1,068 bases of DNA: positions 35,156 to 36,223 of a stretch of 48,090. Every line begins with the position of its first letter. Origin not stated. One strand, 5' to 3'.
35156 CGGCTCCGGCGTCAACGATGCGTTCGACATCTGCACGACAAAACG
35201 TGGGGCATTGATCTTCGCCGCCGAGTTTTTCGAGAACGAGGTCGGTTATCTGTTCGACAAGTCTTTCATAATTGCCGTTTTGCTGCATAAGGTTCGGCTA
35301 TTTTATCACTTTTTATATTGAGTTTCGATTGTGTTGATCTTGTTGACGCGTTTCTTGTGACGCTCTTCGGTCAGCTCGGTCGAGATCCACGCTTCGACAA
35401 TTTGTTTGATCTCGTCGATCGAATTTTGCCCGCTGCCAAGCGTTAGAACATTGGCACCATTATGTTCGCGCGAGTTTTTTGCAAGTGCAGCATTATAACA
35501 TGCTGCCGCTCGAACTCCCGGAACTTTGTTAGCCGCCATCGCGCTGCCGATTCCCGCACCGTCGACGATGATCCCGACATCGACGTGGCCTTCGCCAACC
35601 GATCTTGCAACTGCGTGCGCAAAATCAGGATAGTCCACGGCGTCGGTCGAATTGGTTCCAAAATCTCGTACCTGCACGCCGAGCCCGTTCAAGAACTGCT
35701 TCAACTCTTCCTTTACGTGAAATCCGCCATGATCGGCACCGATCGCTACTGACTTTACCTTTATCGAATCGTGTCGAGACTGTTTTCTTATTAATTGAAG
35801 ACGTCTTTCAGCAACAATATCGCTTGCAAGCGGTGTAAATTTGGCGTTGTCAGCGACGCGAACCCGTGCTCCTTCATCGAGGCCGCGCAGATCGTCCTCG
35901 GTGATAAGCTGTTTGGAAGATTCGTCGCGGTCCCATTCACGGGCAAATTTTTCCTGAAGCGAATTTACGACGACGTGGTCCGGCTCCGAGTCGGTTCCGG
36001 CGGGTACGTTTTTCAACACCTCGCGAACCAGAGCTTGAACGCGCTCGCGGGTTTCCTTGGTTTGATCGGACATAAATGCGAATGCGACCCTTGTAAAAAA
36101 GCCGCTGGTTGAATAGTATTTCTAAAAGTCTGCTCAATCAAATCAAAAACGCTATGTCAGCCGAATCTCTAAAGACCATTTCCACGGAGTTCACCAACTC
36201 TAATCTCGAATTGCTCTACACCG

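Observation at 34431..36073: DeoC and RpiB both carry encapsulation-peptide-like N-terminal helices: orphan cargo of a sugar-phosphate microcompartment?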

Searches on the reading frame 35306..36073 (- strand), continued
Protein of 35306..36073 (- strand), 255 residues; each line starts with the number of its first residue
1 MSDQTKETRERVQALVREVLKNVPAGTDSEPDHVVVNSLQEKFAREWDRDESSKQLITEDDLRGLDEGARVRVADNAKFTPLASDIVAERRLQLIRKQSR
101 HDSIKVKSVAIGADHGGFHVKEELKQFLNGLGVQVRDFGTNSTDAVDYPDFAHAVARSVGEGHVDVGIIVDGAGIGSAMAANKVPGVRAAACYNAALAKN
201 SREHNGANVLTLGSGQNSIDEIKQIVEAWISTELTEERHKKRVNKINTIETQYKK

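Call 77: search_solved_structures(query=window:35306-36073:-, max_evalue=1e-20, show_alignments=3)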
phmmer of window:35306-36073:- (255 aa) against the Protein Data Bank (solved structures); distinct sequences matched with E-value up to 1e-20: 17.
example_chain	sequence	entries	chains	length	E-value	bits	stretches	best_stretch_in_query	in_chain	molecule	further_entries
3he8_A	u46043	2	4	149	3.2e-41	144.8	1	109-255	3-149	Ribose-5-phosphate isomerase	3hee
3ph3_A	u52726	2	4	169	3.4e-41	144.7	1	108-255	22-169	Ribose-5-phosphate isomerase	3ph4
6fxw_A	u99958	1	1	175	1.9e-31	112.8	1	107-253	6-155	Putative ribose 5-phosphate isomerase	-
6fxs_A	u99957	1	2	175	2e-31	112.8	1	105-251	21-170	Ribose 5-phosphate isomerase, putative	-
1nn4_A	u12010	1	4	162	2.3e-31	112.5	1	105-251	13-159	Ribose 5-phosphate isomerase B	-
1o1x_A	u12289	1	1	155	1.5e-30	109.8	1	106-248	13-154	ribose-5-phosphate isomerase RpiB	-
2vvr_A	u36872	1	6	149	5.1e-30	108.1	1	107-251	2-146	RIBOSE-5-PHOSPHATE ISOMERASE B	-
6fxl_A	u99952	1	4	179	7.8e-30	107.5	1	106-253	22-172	Ribose 5-phosphate isomerase, putative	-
3k7p_A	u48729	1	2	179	2.7e-29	105.7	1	106-253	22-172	Ribose 5-phosphate isomerase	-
3m1p_A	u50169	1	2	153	3.7e-29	105.3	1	107-252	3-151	Ribose 5-phosphate isomerase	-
3k7o_A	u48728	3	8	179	3.7e-29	105.3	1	106-253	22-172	Ribose 5-phosphate isomerase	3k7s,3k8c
3s5p_A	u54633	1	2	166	1.1e-25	94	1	108-250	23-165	Ribose 5-phosphate isomerase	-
4em8_A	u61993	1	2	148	5.8e-25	91.6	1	103-246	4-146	Ribose 5-phosphate isomerase B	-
2bes_A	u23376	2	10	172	1.2e-21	80.7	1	100-247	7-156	CARBOHYDRATE-PHOSPHATE ISOMERASE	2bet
1usl_A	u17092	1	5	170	1.9e-21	80.1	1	101-247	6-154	RIBOSE 5-PHOSPHATE ISOMERASE B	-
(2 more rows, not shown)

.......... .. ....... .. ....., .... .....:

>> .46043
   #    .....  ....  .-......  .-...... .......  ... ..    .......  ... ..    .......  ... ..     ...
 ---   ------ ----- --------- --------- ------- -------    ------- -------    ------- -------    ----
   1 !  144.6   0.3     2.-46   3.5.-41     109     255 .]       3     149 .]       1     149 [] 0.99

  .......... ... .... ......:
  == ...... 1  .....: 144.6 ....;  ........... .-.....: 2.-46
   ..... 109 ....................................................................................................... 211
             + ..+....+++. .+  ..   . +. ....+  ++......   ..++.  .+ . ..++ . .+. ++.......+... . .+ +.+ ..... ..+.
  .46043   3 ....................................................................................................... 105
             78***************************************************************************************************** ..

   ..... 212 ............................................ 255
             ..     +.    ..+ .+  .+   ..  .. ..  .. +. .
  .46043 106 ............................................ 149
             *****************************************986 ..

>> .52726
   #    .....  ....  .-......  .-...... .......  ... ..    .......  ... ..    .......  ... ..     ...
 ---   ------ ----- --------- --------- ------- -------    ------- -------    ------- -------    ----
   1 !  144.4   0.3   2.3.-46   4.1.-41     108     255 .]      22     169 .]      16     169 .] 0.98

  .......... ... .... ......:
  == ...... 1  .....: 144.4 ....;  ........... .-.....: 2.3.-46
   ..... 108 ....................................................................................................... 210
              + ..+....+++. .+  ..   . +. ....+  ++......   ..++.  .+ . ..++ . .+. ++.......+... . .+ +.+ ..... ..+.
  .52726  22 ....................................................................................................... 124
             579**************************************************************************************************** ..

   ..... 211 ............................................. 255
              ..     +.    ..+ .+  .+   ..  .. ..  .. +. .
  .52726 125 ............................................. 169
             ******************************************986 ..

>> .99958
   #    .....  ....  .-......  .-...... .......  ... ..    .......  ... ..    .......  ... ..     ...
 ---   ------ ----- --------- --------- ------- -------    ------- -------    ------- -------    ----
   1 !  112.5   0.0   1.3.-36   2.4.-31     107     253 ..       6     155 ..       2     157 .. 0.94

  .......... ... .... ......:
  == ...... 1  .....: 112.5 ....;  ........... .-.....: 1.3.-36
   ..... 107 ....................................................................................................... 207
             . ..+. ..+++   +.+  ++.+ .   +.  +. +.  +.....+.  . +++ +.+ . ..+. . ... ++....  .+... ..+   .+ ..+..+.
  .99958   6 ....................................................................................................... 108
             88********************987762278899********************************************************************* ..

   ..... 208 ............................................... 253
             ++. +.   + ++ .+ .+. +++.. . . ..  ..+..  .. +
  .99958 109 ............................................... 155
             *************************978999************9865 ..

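Call 94: find_encoding_contigs(protein=L075:11539-12438:+, flank=3000, max_places=10)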
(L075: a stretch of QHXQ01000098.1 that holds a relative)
Protein L075:11539-12438:+ (299 aa): 3 contigs read that carry it; 3 places shown.
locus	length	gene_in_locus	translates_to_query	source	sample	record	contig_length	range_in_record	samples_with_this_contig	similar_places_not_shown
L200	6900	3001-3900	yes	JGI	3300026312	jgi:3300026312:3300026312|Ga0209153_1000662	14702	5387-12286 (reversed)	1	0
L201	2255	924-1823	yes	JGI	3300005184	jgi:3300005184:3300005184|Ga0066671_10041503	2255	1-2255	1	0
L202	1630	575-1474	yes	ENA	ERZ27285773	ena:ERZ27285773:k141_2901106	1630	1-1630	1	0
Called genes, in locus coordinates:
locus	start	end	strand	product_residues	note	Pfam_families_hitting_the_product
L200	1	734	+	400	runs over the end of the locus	PF01676:Metalloenzyme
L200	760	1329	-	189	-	PF00156:Pribosyltran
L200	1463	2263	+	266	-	PF02502:LacAB_rpiB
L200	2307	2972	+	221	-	-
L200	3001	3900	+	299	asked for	PF01791:DeoC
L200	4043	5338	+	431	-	PF00483:NTP_transferase, PF24894:Hexapep_GlmU (faint), PF25247:LbH_GLGC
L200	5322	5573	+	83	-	-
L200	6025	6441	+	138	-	-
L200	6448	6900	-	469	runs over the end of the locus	PF00092:VWA, PF13519:VWA_2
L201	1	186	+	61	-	?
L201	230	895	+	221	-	-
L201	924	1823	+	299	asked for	PF01791:DeoC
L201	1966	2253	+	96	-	?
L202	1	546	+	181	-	?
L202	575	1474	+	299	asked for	PF01791:DeoC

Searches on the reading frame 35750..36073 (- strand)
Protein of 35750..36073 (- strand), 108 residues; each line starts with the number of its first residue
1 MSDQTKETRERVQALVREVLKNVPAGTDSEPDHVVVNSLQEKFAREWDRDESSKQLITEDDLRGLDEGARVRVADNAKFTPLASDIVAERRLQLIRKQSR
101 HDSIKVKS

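Call 32: search_protein_representatives(protein=window:35750-36073:-)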
Query: 108 residues. Proteins with E-value up to 0.001 (for the whole library): 62; up to 1e-10: 28; up to 1e-30: 3. The best 62 are listed.
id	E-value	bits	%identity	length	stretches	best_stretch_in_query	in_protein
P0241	1.3e-31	124.9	62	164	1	1-108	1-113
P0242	2.2e-31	124.2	65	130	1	1-108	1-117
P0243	2.6e-31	123.9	73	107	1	26-108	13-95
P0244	2.9e-27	111.0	67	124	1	1-90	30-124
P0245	3.8e-25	104.2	55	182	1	6-108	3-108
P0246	3.8e-25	104.2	57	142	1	6-99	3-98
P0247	7.7e-25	103.2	58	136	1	1-101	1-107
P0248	2.0e-22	95.5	51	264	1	4-107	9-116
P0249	8.0e-22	93.5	57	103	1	1-94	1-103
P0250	8.3e-21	90.3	51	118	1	25-108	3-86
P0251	2.0e-18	82.6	60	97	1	28-97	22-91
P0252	2.5e-18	82.4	54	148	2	35-101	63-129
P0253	1.6e-17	79.7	57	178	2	45-101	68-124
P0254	1.7e-17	79.7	57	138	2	45-103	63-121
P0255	8.9e-17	77.4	67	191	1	3-69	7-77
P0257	2.6e-16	75.9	46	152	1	7-103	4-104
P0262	1.9e-14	69.9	56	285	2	46-103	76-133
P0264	2.4e-12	63.2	44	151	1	7-103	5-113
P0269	1.2e-10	57.7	41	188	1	6-103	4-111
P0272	1.8e-10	57.2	41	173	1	6-103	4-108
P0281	4.4e-09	52.7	49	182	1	48-106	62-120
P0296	7.9e-05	39.1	36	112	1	4-97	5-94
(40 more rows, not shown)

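Call 40: search_protein_families(library=pfam, proteins=[window:35750-36073:-], max_evalue=10)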
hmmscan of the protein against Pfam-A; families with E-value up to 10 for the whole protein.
seq(108 aa): 2 families
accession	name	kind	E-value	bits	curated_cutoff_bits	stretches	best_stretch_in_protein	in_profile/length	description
PF24402.1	iHKD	-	0.05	14.2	27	1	68-107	42-82/111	Inactive HKD-Rease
PF18583.6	Arnt_C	-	0.19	11.9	26.5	1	22-67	41-84/103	Aminoarabinose transferase C-terminal domain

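Call 47: list_cluster_members(proteins=[P0248, P0262, P0245, P0264, P0269, P0281, P0296, P0257, P0272, P0252])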
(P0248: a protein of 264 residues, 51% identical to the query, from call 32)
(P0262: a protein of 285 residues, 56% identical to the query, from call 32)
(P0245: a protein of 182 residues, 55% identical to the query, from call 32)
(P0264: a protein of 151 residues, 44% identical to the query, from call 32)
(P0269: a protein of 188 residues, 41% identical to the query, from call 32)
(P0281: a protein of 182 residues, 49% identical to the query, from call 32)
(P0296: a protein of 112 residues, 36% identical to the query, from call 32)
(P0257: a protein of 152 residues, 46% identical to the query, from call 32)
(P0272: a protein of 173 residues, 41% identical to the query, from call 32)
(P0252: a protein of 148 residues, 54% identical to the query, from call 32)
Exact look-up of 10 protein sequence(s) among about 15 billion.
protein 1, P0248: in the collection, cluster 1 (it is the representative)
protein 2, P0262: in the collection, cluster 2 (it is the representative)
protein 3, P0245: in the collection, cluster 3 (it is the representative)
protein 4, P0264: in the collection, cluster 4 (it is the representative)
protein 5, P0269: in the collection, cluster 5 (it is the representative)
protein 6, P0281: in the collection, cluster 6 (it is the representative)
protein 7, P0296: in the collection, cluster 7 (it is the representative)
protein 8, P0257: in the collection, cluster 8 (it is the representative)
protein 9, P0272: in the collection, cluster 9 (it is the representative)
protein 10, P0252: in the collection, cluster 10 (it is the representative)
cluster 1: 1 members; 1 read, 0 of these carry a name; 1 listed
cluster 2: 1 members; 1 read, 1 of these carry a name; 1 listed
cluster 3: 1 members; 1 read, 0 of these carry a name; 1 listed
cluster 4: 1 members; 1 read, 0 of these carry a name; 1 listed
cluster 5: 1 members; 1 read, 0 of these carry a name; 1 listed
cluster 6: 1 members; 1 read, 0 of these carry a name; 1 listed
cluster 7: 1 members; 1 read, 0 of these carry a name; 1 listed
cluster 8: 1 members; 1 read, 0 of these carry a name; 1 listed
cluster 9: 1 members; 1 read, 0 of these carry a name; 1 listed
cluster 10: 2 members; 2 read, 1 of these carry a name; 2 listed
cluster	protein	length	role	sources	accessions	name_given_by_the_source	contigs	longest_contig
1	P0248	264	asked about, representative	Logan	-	-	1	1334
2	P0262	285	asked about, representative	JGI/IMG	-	ribose 5-phosphate isomerase B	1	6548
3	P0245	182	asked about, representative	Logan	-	-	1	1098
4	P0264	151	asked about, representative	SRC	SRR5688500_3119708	-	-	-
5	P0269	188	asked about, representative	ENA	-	-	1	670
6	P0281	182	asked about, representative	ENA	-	-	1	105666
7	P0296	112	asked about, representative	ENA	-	-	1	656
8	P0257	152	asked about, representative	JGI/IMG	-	-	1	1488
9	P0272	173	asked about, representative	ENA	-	-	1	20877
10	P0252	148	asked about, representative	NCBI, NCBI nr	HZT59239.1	MAG TPA: hypothetical protein VFA21_11495, partial [Pyrinomonadaceae bacterium] | hypothetical protein [Pyrinomonadaceae bacterium]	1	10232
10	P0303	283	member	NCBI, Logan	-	-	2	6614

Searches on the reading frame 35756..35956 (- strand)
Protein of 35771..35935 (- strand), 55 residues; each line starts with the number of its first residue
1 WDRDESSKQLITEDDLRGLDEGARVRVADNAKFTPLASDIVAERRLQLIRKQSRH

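Call 39: search_solved_structures(query=window:35771-35935:-, max_evalue=10, show_alignments=4)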
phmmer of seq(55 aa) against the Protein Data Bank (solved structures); distinct sequences matched with E-value up to 10: 6.
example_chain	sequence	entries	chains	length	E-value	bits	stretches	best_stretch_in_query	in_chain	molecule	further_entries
8fre_A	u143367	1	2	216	0.0054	20.3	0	11-38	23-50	RBL4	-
5le2_A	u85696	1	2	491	0.03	18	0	13-37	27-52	DDD_D12_15_D12_15_D12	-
5le8_A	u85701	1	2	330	0.58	14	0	13-37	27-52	DD_D12_15_D12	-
5le3_A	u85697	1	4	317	0.58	14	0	13-37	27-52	DD_D12_09_D12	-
5le7_A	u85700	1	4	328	0.92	13.4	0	13-37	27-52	DD_D12_13_D12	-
5le4_A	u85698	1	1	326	1.3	12.9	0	13-37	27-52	DD_D12_11_D12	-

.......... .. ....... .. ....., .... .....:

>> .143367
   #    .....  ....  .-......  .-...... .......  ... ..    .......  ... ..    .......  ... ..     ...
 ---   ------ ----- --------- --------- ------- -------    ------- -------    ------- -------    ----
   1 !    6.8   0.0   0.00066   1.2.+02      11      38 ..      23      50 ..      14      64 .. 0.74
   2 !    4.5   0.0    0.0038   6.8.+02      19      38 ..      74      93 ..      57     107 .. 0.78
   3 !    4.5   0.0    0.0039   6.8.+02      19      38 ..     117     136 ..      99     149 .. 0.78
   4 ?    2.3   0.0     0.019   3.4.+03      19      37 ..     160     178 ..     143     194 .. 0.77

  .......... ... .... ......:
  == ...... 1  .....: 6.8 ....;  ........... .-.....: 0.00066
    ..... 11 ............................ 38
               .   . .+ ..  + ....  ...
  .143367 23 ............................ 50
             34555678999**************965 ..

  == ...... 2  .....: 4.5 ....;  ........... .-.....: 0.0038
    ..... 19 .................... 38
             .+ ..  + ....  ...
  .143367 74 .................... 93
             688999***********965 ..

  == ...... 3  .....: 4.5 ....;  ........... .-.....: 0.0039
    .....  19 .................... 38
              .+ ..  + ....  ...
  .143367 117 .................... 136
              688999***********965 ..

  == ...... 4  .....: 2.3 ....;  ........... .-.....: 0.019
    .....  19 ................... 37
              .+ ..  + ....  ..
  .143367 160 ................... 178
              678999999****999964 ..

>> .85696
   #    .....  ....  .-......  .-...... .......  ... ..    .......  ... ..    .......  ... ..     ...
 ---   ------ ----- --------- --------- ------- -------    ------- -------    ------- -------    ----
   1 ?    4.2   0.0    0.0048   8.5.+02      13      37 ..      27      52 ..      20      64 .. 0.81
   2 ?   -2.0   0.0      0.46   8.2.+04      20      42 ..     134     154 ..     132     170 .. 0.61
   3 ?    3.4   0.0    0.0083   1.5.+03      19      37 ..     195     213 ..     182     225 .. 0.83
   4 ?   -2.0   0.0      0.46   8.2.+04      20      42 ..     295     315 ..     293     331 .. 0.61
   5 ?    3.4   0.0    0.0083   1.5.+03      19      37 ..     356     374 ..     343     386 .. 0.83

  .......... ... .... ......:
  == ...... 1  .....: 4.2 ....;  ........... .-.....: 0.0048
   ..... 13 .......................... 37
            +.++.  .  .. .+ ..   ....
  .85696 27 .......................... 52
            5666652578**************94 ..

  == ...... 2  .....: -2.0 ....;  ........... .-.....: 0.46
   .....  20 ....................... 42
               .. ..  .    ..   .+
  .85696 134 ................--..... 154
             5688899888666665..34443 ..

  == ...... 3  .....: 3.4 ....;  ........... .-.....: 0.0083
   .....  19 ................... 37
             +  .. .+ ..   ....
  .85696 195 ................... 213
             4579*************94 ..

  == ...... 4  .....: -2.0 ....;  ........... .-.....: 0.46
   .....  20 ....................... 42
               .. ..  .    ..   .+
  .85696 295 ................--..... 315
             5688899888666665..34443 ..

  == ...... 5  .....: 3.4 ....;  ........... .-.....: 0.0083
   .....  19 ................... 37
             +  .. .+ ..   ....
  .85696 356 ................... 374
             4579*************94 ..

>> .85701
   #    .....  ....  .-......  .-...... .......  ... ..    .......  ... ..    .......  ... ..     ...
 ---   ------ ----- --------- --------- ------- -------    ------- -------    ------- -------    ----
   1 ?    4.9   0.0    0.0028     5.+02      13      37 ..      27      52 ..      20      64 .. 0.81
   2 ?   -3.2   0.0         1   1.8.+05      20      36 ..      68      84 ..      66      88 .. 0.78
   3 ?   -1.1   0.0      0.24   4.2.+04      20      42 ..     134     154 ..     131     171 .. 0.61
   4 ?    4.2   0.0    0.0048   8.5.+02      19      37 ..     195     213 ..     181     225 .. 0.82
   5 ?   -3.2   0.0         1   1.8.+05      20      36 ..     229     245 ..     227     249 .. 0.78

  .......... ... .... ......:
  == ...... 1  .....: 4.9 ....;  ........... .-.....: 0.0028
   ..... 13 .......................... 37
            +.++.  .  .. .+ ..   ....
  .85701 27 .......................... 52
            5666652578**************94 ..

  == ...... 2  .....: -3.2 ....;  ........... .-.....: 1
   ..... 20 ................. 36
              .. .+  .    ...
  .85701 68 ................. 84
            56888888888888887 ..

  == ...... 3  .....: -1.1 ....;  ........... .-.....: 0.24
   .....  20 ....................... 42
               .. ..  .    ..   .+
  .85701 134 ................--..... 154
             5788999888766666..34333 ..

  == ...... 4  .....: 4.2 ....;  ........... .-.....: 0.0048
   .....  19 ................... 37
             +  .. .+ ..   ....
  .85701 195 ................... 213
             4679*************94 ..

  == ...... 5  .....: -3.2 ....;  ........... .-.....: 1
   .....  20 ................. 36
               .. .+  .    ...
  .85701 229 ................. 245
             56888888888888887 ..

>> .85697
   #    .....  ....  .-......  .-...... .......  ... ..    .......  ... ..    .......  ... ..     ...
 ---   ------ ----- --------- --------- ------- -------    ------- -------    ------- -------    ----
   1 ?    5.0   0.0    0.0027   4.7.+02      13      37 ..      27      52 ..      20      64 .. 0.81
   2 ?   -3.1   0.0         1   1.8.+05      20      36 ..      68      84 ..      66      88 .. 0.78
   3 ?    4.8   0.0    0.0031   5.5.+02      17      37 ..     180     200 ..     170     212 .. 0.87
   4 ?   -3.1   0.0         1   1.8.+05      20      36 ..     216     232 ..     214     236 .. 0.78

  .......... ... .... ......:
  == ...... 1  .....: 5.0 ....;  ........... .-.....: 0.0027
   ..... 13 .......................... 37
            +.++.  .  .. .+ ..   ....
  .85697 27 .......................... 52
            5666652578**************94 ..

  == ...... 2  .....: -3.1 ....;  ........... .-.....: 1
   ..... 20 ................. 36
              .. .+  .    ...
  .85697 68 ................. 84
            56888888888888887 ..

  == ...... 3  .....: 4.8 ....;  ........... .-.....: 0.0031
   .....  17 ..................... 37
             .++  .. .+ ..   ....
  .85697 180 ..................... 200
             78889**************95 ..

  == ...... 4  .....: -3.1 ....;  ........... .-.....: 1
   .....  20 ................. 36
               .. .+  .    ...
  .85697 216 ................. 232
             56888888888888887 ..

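Call 85: predict_structure(alignment_id=A5)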
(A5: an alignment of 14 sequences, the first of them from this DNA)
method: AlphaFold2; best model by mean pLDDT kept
length: 67 residues; sequences in the alignment: 14
mean_pLDDT: 73.9   pTM: 0.52
mean pLDDT of the five models: 73.9, 69.0, 67.7, 64.1, 62.4
residues with pLDDT >= 90: 0; 70-90: 47; 50-70: 13; < 50: 7
segments of 3 or more residues with pLDDT < 50: 1-5
pLDDT, mean of each block of 10 residues (from residue 1): 55 78 78 83 86 79 52
secondary structure, 60 per line:
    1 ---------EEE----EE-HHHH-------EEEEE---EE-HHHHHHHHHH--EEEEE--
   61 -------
elements in order: E10-12 H20-23 E31-35 H42-51 E54-58

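Call 88: fold_search(model_id=the predicted structure, library=pdb)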
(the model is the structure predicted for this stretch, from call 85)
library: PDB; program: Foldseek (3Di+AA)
matches with E <= 10: 380; with E <= 0.001: 0
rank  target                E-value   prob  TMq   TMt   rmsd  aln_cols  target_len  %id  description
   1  1iyz                  7.9e-01  0.33  0.41  0.11   5.8        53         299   19  Crystal Structures of the Quinone Oxidoreductase from Thermus thermophilus HB8 and Its Complex with NADPH (released 2003-07-15)
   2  2yfq_A                8.5e-01  0.47  0.43  0.10   2.9        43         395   23  Crystal structure of Glutamate dehydrogenase from Peptoniphilus asaccharolyticus (released 2011-11-23)
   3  5mmi_M                9.7e-01  0.38  0.41  0.17   3.1        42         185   14  Structure of the large subunit of the chloroplast ribosome (released 2017-01-11)
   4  4ilk_A                1.1e+00  0.30  0.43  0.11   5.5        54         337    9  Crystal structure of short chain alcohol dehydrogenase (rspB) from E. coli CFT073 (EFI TARGET EFI-506413) complexed wi (released 2013-01-30)
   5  7ayc                  1.1e+00  0.30  0.42  0.10   5.5        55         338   13  Crystal Structure of human mitochondrial 2-Enoyl Thioester Reductase (MECR) with single mutation G165Q (released 2022-06-01)
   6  4j6f_B                1.1e+00  0.23  0.42  0.10   6.6        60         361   18  Crystal structure of putative alcohol dehydrogenase from Sinorhizobium meliloti 1021, NYSGRC-Target 012230 (released 2013-03-20)
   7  1yb5_A                1.2e+00  0.23  0.39  0.10   5.8        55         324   18  Crystal structure of human Zeta-Crystallin with bound NADP (released 2004-12-28)
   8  4dup_B                1.3e+00  0.25  0.44  0.12   6.1        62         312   11  Crystal Structure of a quinone oxidoreductase from Rhizobium etli CFN 42 (released 2012-03-07)
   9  2gno                  1.4e+00  0.25  0.48  0.14   6.9        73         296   14  Crystal structure of a dna polymerase iii, gamma subunit-related protein (tm0771) from thermotoga maritima msb8 at 2.00  (released 2006-04-18)
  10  4n3s_A                1.4e+00  0.21  0.35  0.06   2.1        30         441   10  Crystal structure of eukaryotic translation initiation factor eIF5B (399-852) from Saccharomyces cerevisiae, apo form (released 2014-07-09)
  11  4s2r_P                1.4e+00  0.18  0.38  0.06   3.5        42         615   14  Crystal structure of X-prolyl aminopeptidase from Caenorhabditis elegans: a cytosolic enzyme with a di-nuclear active  (released 2015-04-22)
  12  6kdv_B                1.4e+00  0.11  0.30  0.09   3.2        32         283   12  Crystal structure of TtCas1-DNA complex (released 2019-12-18)
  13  2j3h_A                1.5e+00  0.28  0.45  0.11   4.7        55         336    7  Crystal structure of Arabidopsis thaliana Double Bond Reductase (AT5G16970)-Apo form (released 2006-10-05)
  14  4hfm_B                1.6e+00  0.28  0.44  0.12   3.5        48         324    8  X-ray Crystal Structure of a NADP(H)-bound Double Bond Reductase from Nicotiana tabacum (released 2013-01-30)
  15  4y0k                  1.6e+00  0.18  0.41  0.08   3.4        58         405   10  Structure of crotonyl-CoA carboxylase/reductase AntE in complex with NADP (released 2015-09-23)
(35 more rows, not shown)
